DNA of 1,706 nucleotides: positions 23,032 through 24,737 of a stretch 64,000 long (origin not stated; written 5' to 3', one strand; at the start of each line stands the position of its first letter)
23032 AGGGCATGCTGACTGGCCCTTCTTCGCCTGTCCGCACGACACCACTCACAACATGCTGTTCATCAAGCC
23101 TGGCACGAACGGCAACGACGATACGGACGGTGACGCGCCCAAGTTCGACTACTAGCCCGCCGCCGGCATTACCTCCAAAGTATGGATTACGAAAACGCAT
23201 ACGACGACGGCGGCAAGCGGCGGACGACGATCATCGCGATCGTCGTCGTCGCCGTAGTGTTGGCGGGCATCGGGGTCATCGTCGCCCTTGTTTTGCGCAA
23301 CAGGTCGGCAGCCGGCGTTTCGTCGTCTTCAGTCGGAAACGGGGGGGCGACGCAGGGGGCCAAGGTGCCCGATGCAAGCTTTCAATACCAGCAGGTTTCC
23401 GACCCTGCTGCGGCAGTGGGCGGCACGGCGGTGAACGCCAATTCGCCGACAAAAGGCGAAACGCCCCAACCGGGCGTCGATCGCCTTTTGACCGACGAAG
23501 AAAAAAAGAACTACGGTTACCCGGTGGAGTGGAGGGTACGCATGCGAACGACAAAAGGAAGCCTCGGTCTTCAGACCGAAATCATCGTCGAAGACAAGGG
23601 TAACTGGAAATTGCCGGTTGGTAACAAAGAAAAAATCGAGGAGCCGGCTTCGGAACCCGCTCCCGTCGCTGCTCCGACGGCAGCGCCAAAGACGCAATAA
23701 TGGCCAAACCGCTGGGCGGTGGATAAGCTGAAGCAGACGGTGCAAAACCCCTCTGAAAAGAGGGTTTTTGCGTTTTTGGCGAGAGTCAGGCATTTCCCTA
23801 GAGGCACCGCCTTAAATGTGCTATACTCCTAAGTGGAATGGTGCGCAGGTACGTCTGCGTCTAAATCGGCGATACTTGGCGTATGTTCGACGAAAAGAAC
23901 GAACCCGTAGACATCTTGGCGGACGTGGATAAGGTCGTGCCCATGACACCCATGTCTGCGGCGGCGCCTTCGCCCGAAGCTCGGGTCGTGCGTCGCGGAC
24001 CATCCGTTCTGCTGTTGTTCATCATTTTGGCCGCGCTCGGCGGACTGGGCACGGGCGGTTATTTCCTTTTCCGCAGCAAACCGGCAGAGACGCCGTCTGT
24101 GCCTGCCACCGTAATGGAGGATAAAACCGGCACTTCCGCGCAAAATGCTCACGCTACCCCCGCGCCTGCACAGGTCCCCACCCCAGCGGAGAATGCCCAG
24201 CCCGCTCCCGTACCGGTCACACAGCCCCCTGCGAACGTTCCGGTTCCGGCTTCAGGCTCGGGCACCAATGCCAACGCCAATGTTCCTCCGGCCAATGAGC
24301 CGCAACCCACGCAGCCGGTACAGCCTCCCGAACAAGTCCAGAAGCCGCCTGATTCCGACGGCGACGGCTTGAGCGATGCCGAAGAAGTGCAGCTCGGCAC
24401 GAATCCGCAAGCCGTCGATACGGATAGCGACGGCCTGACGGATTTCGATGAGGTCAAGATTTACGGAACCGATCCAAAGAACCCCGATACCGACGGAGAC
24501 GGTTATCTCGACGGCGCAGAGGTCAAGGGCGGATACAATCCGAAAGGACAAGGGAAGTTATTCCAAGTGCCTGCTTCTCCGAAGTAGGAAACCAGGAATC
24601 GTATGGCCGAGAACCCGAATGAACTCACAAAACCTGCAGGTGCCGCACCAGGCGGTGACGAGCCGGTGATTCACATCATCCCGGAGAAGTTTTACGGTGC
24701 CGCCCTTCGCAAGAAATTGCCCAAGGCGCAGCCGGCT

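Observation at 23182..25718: Three-gene array of N-terminally anchored proteins with thrombospondin-type-3-like Asp motifs and a 3 x 26-aa four-Cys tandem repeat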

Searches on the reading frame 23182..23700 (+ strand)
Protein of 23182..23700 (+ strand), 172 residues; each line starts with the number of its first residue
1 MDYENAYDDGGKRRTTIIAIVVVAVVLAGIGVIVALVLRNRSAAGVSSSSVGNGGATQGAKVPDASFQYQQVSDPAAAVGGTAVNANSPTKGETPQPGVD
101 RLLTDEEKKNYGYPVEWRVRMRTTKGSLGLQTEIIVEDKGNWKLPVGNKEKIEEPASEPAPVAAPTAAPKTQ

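Call 3: search_protein_families(library=pfam, proteins=[window:23182-23700:+], max_evalue=1)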
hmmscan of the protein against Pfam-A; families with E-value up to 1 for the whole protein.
window:23182-23700:+ (172 aa): 1 family
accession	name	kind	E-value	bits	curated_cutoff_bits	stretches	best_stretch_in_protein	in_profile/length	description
PF25686.1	Betaherpes_U91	-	0.028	14.3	27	1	1-42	2-43/157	Betaherpesvirus U91 protein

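Call 8: search_protein_families(library=ncbifam, proteins=[window:23182-23700:+], max_evalue=1)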
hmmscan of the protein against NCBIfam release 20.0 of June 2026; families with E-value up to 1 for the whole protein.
window:23182-23700:+ (172 aa): 4 families
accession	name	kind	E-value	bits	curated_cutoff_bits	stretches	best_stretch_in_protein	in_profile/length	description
NF033761.1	gliding_GltJ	equivalog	0.0046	16.1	450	1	8-97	364-451/671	adventurous gliding motility protein GltJ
NF006283.1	PRK08455.1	equivalog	0.089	12.4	187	1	9-49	13-53/182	flagellar basal body-associated protein FliL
NF038303.1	EPS_HpsB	equivalog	0.095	12.7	150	1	17-92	11-80/211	hormogonium polysaccharide secretion pseudopilin HpsB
NF051431.1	Rv0361_Cterm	subfamily_domain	0.9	9.7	37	1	13-48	2-36/140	Rv0361 family membrane protein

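Call 41: list_cluster_members(proteins=[window:23182-23697:+, window:23883-24584:+, window:24603-25715:+, window:12350-23152:+])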
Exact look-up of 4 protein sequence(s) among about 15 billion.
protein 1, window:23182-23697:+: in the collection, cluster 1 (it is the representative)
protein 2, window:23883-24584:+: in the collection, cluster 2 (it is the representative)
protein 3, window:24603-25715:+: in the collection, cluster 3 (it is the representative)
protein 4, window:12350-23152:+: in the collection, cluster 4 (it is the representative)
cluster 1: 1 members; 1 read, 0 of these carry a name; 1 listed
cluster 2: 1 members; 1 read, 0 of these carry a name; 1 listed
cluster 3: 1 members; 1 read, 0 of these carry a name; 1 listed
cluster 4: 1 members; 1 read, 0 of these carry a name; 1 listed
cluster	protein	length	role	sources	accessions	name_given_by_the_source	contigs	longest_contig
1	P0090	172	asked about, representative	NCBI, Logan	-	-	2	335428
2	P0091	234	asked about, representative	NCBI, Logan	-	-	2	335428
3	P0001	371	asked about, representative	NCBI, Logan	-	-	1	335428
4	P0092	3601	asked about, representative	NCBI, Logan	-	-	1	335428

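Call 54: find_homologous_proteins(query=window:23182-23697:+, max_evalue=0.001)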
Query window:23182-23697:+ (172 aa): 2 proteins with E <= 0.001 among 799 candidates.
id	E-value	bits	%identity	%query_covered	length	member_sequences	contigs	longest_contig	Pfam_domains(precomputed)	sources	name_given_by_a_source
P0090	5.7e-105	366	100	100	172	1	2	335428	-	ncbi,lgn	-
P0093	2.9e-68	247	73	89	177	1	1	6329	-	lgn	-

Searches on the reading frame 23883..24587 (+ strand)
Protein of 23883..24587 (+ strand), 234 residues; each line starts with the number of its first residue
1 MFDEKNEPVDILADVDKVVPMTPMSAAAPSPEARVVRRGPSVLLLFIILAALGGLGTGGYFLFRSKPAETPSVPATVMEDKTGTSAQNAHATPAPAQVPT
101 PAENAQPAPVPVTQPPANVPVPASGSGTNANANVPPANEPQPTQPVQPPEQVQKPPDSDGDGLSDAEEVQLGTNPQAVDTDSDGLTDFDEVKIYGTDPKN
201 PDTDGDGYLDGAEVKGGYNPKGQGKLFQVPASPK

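Call 3: search_protein_families(library=pfam, proteins=[window:23883-24587:+], max_evalue=1)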
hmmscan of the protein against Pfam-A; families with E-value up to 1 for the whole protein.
window:23883-24587:+ (234 aa): 3 families
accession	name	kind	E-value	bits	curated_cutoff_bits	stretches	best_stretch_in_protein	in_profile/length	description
PF18884.5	TSP3_bac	-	4.4e-21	74.8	25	3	157-175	1-19/22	Bacterial TSP3 repeat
PF03495.19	Binary_toxB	-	0.017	15.7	25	1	156-218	1-64/78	Clostridial binary toxin B/anthrax toxin PA Ca-binding domain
PF13405.12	EF-hand_6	-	0.44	10.9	25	1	202-216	10-24/30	EF-hand domain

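Call 8: search_protein_families(library=ncbifam, proteins=[window:23883-24587:+], max_evalue=1)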
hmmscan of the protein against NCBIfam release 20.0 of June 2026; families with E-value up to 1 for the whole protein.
window:23883-24587:+ (234 aa): 7 families
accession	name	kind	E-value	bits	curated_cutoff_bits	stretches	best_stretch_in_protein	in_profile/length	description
NF033765.2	gliding_CglD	equivalog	7.4e-09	34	400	2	156-214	176-241/1124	adventurous gliding motility lipoprotein CglD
NF047639.1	throspo3_MtsD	equivalog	1.9e-08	32.9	800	1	147-227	450-534/651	cell-cell cohesion protein MtsD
NF033761.1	gliding_GltJ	equivalog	4.9e-05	22.6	450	1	26-162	355-491/671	adventurous gliding motility protein GltJ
NF053806.1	lanmdlnLanM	equivalog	0.028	14.5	135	1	174-216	29-72/132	lanmodulin LanM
NF005846.3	PRK07764.1-6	equivalog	0.16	11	625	1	75-154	446-526/628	DNA polymerase III subunit gamma and tau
NF040486.1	SrfA_fam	subfamily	0.48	9.8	150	1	47-151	228-304/438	SrfA family protein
NF041762.1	diheme_GEGP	equivalog_domain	0.95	8.6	300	0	156-175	95-114/359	GEGP motif-containing diheme protein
